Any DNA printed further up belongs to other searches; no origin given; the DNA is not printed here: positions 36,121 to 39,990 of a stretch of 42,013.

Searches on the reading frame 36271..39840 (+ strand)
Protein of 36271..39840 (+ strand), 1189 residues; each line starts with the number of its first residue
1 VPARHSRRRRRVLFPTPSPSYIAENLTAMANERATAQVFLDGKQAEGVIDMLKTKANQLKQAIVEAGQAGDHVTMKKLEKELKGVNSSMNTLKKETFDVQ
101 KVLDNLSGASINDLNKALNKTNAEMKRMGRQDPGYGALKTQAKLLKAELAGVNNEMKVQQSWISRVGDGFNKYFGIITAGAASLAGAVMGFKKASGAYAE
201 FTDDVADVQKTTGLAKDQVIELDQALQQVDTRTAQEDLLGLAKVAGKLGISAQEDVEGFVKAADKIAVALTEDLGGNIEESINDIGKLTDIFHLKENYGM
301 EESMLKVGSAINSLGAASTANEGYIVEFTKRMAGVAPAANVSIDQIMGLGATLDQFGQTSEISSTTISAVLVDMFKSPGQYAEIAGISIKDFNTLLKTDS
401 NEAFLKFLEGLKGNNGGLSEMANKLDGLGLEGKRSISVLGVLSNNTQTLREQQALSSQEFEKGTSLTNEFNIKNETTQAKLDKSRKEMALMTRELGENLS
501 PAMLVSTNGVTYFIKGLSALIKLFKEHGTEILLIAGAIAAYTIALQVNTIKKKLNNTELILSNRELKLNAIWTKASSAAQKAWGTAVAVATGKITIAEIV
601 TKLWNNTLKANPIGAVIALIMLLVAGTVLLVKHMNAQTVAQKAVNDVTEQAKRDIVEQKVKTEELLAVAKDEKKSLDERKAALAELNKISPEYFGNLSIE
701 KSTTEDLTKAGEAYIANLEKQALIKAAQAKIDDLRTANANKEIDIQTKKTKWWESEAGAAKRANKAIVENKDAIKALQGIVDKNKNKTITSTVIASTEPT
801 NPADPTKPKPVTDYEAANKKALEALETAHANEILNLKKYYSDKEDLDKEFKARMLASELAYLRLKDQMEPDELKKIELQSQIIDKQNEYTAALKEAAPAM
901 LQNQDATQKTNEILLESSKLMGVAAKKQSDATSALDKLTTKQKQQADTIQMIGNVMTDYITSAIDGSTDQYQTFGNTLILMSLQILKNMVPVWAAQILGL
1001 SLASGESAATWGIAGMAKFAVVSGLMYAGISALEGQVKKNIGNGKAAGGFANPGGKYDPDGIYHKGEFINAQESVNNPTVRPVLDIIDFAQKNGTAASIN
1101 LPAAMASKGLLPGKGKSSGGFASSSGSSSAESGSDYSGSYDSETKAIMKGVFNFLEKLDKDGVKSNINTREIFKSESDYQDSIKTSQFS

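Call 32: search_protein_families(library=pfam, max_evalue=0.001, proteins=[window:36271-39840:+])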
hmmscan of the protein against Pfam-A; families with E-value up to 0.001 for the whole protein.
window:36271-39840:+ (1189 aa): 1 family
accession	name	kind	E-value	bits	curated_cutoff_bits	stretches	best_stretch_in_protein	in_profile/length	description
PF10145.14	PhageMin_Tail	-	6.3e-17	62.6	33.2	1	227-415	5-188/201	Phage-related minor tail protein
